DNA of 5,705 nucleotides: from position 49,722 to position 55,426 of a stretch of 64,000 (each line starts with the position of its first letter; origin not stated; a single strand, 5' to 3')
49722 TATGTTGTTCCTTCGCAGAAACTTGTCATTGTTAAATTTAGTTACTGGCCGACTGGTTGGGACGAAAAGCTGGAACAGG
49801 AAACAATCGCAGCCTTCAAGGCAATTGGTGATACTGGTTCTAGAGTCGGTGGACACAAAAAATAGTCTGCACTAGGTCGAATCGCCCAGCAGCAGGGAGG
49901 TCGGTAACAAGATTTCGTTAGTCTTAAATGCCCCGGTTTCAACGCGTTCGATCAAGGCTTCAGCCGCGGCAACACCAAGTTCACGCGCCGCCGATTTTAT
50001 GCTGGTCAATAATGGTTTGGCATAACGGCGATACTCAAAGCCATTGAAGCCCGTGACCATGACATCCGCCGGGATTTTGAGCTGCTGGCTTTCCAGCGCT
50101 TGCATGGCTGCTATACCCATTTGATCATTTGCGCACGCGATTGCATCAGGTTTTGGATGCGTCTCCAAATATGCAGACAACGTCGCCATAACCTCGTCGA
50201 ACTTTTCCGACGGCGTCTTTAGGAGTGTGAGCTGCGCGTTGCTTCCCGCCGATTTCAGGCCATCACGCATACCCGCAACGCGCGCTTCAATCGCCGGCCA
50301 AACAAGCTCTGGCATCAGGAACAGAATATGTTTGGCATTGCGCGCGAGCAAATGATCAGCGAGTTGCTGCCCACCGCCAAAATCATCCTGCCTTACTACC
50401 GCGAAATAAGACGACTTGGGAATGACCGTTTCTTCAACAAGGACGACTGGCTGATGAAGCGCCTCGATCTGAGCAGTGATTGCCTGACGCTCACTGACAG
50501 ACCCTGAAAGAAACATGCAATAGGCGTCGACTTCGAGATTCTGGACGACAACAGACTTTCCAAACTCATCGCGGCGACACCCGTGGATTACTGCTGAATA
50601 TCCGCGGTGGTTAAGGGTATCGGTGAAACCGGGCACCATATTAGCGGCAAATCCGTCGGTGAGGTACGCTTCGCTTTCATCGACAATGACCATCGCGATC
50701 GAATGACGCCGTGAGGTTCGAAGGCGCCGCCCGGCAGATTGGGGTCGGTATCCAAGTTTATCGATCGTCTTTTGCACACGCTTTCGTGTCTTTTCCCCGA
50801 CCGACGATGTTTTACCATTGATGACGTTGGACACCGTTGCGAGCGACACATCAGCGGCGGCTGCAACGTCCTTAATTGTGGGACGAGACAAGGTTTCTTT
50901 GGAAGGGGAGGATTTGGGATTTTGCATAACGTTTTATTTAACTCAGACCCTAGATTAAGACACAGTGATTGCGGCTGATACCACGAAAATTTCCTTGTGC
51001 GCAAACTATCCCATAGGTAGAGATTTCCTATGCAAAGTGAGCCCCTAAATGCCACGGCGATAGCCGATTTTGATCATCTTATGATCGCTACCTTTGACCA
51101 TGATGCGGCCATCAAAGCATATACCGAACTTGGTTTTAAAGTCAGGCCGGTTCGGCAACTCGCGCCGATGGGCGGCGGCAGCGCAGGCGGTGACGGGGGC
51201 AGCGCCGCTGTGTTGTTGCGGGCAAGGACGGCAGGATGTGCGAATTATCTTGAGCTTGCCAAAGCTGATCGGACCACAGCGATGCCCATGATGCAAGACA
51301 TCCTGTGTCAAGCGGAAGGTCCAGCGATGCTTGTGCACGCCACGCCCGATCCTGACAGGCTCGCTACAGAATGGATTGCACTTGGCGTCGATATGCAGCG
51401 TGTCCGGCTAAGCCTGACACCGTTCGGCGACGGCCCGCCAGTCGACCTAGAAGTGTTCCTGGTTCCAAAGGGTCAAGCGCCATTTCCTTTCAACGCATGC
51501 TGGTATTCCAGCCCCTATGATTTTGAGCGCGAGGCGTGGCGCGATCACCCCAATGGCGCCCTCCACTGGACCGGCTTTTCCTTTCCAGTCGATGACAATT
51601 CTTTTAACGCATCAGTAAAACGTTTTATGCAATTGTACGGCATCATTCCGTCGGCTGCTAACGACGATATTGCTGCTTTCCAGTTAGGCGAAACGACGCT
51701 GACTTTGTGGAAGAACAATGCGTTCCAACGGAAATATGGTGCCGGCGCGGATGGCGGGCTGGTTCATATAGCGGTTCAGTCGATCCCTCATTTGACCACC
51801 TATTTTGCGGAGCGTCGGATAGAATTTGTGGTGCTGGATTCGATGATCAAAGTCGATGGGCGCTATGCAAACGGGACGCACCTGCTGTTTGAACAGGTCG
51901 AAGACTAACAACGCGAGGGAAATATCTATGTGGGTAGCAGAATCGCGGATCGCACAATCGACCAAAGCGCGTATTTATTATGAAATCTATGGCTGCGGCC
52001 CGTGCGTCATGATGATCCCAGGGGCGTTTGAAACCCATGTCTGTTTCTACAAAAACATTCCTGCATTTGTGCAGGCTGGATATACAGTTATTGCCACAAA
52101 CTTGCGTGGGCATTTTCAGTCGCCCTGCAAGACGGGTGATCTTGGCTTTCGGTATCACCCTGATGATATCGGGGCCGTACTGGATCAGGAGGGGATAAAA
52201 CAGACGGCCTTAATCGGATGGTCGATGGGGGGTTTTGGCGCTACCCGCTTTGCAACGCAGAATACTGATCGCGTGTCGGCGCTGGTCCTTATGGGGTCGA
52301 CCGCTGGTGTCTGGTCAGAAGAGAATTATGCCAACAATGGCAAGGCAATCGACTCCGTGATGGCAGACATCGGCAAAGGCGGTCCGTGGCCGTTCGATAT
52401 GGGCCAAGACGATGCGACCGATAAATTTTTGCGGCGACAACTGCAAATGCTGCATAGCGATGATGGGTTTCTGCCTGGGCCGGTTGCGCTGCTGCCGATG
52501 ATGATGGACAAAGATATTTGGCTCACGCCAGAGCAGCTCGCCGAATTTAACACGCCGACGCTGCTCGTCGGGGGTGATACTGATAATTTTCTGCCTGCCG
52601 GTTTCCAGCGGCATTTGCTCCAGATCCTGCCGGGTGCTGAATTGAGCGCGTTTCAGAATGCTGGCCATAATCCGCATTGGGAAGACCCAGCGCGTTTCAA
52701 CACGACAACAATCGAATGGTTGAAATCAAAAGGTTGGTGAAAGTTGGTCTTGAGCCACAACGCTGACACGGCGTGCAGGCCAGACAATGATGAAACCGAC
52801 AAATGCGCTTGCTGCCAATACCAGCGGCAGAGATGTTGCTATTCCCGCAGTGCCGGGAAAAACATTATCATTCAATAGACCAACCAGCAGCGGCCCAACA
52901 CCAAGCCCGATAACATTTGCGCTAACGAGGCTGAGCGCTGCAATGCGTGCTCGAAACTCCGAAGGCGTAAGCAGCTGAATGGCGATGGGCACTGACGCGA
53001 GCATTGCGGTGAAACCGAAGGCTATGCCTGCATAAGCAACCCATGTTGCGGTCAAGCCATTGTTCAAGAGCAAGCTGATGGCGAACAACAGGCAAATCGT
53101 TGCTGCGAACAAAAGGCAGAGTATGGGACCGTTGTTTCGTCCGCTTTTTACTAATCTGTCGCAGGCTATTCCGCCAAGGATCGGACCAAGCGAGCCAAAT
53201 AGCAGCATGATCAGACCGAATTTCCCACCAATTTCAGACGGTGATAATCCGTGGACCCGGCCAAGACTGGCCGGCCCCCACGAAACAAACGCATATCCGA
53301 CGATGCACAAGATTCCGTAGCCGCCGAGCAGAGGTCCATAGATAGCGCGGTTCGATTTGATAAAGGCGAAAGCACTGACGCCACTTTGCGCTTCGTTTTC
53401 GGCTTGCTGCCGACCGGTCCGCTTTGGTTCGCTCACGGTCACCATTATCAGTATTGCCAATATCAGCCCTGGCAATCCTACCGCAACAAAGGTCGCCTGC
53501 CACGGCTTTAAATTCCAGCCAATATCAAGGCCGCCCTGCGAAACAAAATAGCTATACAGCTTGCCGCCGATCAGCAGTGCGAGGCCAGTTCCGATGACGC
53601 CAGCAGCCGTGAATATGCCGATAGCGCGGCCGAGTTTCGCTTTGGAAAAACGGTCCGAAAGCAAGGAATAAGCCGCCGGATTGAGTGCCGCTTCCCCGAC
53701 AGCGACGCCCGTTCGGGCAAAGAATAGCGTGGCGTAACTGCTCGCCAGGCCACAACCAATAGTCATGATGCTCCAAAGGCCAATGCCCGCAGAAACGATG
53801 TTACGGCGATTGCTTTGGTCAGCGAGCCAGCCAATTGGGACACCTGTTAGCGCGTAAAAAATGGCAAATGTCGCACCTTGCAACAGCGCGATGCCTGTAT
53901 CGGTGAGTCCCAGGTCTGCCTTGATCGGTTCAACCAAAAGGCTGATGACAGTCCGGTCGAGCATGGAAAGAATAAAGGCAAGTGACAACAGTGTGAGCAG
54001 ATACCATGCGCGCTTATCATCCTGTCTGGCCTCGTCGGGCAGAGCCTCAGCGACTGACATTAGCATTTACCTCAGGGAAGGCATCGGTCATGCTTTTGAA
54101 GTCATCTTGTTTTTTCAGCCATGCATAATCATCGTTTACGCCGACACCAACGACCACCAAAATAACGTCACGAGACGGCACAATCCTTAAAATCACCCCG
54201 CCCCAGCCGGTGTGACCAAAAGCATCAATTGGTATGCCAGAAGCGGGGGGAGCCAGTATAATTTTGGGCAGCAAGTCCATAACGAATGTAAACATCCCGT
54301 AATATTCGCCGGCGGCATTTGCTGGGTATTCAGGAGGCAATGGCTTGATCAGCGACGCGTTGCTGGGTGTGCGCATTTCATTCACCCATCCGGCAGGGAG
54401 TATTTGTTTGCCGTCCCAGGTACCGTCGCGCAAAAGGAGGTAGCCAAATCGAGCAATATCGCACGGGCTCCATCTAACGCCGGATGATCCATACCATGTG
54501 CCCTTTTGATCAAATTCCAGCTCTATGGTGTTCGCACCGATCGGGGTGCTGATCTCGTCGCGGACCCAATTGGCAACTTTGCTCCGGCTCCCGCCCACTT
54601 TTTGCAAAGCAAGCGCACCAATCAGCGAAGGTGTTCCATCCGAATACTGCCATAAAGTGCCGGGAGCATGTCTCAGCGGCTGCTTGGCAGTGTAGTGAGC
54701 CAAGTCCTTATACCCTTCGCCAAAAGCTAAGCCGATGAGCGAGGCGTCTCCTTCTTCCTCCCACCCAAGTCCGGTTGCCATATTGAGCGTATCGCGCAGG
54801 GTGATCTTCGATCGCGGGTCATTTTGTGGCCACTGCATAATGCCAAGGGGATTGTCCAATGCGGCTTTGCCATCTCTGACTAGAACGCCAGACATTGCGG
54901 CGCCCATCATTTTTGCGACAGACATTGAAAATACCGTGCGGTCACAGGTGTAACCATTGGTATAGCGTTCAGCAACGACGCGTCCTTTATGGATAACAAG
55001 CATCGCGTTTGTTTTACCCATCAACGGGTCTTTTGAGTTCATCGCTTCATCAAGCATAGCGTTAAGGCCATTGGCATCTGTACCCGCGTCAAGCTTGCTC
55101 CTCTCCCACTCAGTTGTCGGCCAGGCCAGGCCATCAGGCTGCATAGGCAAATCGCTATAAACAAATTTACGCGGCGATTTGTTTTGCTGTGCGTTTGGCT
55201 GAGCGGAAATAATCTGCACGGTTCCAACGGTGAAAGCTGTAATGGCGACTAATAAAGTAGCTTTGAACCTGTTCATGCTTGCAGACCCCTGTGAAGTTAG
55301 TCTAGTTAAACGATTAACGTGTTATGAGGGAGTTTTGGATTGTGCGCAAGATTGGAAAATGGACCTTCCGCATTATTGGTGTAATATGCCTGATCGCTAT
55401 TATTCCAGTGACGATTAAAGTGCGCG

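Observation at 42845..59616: Recurring 16-bp LacI-type palindrome links seven sites and at least six transcription units into one putative regulon of unknown substrate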

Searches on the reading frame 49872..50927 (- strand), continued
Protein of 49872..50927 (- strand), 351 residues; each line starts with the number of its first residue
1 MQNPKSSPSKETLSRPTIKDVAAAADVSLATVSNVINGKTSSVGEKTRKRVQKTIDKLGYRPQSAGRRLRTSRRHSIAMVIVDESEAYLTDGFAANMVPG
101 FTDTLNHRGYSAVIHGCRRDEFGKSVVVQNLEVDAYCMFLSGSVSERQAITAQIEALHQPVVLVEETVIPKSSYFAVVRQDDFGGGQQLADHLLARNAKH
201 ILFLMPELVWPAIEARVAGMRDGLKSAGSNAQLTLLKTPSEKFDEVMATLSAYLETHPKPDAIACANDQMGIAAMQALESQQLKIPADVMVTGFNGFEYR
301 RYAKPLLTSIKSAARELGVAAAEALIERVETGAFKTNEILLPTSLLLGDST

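Call 60: search_dna_similar(query=window:49872-50927:-, collection=plasmids, mode=protein, max_rows=12, max_evalue=1e-40)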
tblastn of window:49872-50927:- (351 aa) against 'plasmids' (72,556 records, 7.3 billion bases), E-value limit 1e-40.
Records with a match: 2; places in all: 2; records where one place covers at least 80% of the query: 2.
Best place of each record, by identity: <60% 2.
By first word of the organism name: Chelatococcus 1; Mesorhizobium 1.
By predicted mobility (MOB-suite, as given by PLSDB): non-mobilizable 2.
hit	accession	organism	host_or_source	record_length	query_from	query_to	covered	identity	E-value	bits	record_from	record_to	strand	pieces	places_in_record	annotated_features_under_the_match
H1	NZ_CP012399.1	Chelatococcus sp. CO-6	whole organism,Shengli Oilfield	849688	17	345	94%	42.4%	2e-73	254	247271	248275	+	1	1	LacI family DNA-binding transcriptional regulator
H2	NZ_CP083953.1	Mesorhizobium sp. B2-1-8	cell culture,soil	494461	17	351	95%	39.6%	3e-64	228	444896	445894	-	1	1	LacI family DNA-binding transcriptional regulator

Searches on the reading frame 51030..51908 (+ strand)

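Call 7: search_protein_families(library=pfam, proteins=[window:51030-51908:+])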
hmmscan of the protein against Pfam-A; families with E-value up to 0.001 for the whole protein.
window:51030-51908:+ (292 aa): 1 family
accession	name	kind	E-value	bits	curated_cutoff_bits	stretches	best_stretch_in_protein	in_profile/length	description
PF13468.12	Glyoxalase_3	-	4.3e-10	40.3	25.1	1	14-190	1-165/176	Glyoxalase-like domain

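Call 21: search_protein_families(library=ncbifam, proteins=[window:51030-51908:+], max_evalue=0.00001)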
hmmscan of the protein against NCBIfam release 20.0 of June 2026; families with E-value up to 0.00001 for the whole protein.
window:51030-51908:+ (292 aa): 0 families

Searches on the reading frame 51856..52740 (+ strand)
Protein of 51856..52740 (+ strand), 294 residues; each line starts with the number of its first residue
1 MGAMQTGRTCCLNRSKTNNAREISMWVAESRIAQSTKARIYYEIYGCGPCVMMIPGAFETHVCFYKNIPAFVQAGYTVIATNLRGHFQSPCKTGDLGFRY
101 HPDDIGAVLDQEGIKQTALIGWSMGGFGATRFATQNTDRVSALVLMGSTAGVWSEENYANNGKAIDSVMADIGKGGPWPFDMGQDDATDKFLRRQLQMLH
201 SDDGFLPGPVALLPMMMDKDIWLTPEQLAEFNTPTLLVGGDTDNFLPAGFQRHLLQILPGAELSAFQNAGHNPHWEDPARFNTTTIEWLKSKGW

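Call 7: search_protein_families(library=pfam, proteins=[window:51856-52740:+])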
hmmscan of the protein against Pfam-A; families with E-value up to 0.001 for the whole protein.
window:51856-52740:+ (294 aa): 5 families
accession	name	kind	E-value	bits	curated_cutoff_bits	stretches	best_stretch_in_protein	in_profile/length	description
PF00561.26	Abhydrolase_1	-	2.7e-27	96.4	25.8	2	50-158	2-114/245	alpha/beta hydrolase fold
PF12697.13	Abhydrolase_6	-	2.2e-18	68.2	26.3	1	53-282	3-215/217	Alpha/beta hydrolase family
PF12146.15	Hydrolase_4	-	1.7e-14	54.2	27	1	51-276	7-237/239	Serine aminopeptidase, S33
PF02129.25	Peptidase_S15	-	0.00031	21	23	0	45-166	46-145/262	X-Pro dipeptidyl-peptidase (S15 family)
PF03096.20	Ndr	-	0.00067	18.9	23.3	1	103-154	87-138/283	Ndr family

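Call 21: search_protein_families(library=ncbifam, proteins=[window:51856-52740:+], max_evalue=0.00001)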
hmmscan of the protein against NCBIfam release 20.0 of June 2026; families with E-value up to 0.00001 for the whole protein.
window:51856-52740:+ (294 aa): 25 families
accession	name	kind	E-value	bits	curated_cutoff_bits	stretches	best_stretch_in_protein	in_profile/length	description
TIGR02427.1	protocat_pcaD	equivalog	5.3e-24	85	255.85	2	40-159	2-123/251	3-oxoadipate enol-lactonase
NF051488.1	bifunc_PcaDC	exception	6.1e-21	75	390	1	63-290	26-251/375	bifunctional 3-oxoadipate enol-lactonase/4-carboxymuconolactone decarboxylase PcaDC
TIGR03343.1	biphenyl_bphD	equivalog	5.5e-20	71.7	462.15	2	37-149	19-135/282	2-hydroxy-6-oxo-6-phenylhexa-2,4-dienoate hydrolase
TIGR03695.1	menH_SHCHC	equivalog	1.9e-16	60.3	208.55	1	51-158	5-114/252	2-succinyl-6-hydroxy-2,4-cyclohexadiene-1-carboxylate synthase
NF011457.0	PRK14875.1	equivalog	2.9e-16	59.4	307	1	48-152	132-234/372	acetoin dehydrogenase dihydrolipoyllysine-residue acetyltransferase subunit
NF045632.1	hydroxlase_HsaD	equivalog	8.9e-15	54.4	400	1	29-149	13-138/290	4,5:9,10-diseco-3-hydroxy-5,9,17-trioxoandrosta-1(10),2-diene-4-oate hydrolase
TIGR01738.1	bioH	equivalog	9e-15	55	206.95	1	63-285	18-241/245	pimeloyl-ACP methyl ester esterase BioH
NF050089.1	i_nPHAscl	equivalog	2e-14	53.3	300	1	50-149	20-118/288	intracellular short-chain-length polyhydroxyalkanoate depolymerase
NF051487.1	bifunc_PcaCD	exception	3.8e-13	49.3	430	0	64-168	187-290/413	bifunctional 4-carboxymuconolactone decarboxylase/3-oxoadipate enol-lactonase PcaCD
NF052610.1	macro_16_ester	equivalog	5.7e-11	42.3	420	0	99-156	78-133/281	alpha/beta fold macrolide esterase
TIGR03611.1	RutD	equivalog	4.8e-10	39.2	238.5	0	48-147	13-112/258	pyrimidine utilization protein D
NF007954.0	PRK10673.1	equivalog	1.1e-09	38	399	1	73-146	40-112/255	esterase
NF041759.1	mac_hydro_EstT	equivalog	5.2e-09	35.7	450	0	36-157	8-133/278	macrolide hydrolase EstT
NF053693.1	esterase_mleCBF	exception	1.8e-08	34.1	564.5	0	101-149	80-128/279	CBF family alpha/beta fold macrolide esterase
NF008340.0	PRK11126.1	equivalog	1.9e-08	33.8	261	0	75-158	39-122/255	2-succinyl-6-hydroxy-2,4-cyclohexadiene-1-carboxylate synthase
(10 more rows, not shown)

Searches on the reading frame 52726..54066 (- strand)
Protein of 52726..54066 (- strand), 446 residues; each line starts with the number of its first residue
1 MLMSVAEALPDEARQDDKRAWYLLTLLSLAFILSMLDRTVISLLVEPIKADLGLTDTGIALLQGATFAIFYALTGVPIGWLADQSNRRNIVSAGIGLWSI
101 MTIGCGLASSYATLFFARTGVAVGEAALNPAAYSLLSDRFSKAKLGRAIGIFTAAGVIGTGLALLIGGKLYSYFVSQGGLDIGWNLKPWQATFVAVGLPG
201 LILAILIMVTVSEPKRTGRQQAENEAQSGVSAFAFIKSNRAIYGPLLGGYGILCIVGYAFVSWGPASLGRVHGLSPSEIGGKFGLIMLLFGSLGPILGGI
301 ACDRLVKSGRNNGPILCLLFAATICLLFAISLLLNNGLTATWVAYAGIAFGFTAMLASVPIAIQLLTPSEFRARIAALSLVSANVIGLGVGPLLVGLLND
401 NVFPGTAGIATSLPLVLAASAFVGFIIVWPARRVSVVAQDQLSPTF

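Call 7: search_protein_families(library=pfam, proteins=[window:52726-54066:-])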
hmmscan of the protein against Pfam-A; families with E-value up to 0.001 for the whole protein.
window:52726-54066:- (446 aa): 2 families
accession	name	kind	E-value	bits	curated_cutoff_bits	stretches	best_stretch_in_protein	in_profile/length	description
PF07690.21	MFS_1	-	1.1e-41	143.4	33.4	1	27-392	1-347/347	Major Facilitator Superfamily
PF03137.26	OATP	-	1.9e-06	26.9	25.8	1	111-227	133-254/545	Organic Anion Transporter Polypeptide (OATP) family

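Call 33: search_protein_families(library=ncbifam, proteins=[window:52726-54066:-], max_evalue=0.00001)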
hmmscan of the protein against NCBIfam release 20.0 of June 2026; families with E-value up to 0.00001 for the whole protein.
window:52726-54066:- (446 aa): 19 families
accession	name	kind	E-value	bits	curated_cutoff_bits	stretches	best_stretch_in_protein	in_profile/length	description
TIGR00893.1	2A0114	subfamily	3.1e-27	95.5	395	1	29-428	1-395/399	D-galactonate transporter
TIGR00881.1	2A0104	subfamily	1.6e-17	63.6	407.75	1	31-397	4-368/379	phosphoglycerate transporter protein PgtP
TIGR02332.1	HpaX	equivalog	6.7e-15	55.1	615.4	1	23-219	9-197/412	4-hydroxyphenylacetate permease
NF008586.0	PRK11551.1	equivalog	7.6e-13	48.2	410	1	28-427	21-396/406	3-(3-hydroxy-phenyl)propionate transporter MhpT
TIGR00880.1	2_A_01_02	superfamily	1.1e-12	48.2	131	1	65-212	5-139/141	multidrug resistance protein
TIGR00710.1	efflux_Bcr_CflA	subfamily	1.8e-12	47.4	200.9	1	23-400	6-360/385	Bcr/CflA family efflux MFS transporter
TIGR00895.1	2A0115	subfamily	3.8e-12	45.8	418.55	1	18-228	10-209/398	aromatic acid/H+ symport family MFS transporter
TIGR00711.1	efflux_EmrB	subfamily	1.6e-11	43.7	230.2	1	24-158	4-137/485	DHA2 family efflux MFS transporter permease subunit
NF033896.2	MFS_LfrA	equivalog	1.2e-10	40.6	825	1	14-174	12-172/504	efflux MFS transporter LfrA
NF003024.0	PRK03893.1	subfamily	1.8e-10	40.2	604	1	15-238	14-222/497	sialate:H+ symport family MFS transporter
NF008314.0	PRK11102.1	equivalog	1.6e-09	37.6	303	1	47-399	35-362/396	Bcr/CflA family multidrug efflux MFS transporter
NF006386.0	PRK08633.1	equivalog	1.4e-08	32.9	1221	1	22-385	10-369/1147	acyl-[ACP]--phospholipid O-acyltransferase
NF008270.1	PRK11043.1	equivalog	1.5e-08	34.2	430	1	48-378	31-336/382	purine nucleoside transporter PunC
NF002921.0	PRK03545.1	equivalog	1.7e-07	30.6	401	1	15-210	6-187/396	sugar transporter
TIGR00891.1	2A0112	subfamily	2.8e-07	30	552.9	0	19-221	9-198/405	sialate:H+ symport family MFS transporter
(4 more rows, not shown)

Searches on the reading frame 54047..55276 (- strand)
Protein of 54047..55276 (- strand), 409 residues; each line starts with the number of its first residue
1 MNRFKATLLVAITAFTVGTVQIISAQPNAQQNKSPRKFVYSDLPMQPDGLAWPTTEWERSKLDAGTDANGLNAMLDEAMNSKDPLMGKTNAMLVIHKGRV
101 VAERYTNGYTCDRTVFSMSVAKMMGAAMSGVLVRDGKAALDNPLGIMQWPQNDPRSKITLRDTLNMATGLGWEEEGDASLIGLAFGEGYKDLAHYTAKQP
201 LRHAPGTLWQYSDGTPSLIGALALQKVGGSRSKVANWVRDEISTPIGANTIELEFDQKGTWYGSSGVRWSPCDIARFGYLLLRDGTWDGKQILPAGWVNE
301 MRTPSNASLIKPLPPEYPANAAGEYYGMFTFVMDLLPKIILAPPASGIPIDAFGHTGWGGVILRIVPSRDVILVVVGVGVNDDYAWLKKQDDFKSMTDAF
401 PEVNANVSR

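Call 7: search_protein_families(library=pfam, proteins=[window:54047-55276:-])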
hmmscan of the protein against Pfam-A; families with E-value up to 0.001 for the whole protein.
window:54047-55276:- (409 aa): 1 family
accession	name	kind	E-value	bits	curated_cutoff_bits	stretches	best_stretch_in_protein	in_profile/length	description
PF00144.29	Beta-lactamase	-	1.1e-21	77.8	27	1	91-376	18-307/329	Beta-lactamase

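Call 32: search_solved_structures(query=window:54047-55276:-, max_evalue=1e-10)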
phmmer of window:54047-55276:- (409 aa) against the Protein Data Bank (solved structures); distinct sequences matched with E-value up to 1e-10: 3.
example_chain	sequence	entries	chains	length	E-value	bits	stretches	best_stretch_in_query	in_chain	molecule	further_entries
8rlj_A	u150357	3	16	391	6.8e-16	61.7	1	88-331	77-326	Class C beta-lactamase-related serine hydrolase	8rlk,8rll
8dc1_A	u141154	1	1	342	5.4e-15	58.8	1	89-305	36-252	Lsa45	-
4gb7_A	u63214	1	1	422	2.2e-13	53.5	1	87-304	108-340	6-aminohexanoate-dimer hydrolase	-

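Call 33: search_protein_families(library=ncbifam, proteins=[window:54047-55276:-], max_evalue=0.00001)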
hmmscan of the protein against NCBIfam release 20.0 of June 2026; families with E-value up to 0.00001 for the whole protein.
window:54047-55276:- (409 aa): 1 family
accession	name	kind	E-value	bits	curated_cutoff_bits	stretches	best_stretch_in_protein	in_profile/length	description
NF045925.1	3-sucCA_synth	equivalog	2.2e-17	62.7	800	1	56-303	26-263/498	3-succinylated cholic acid synthase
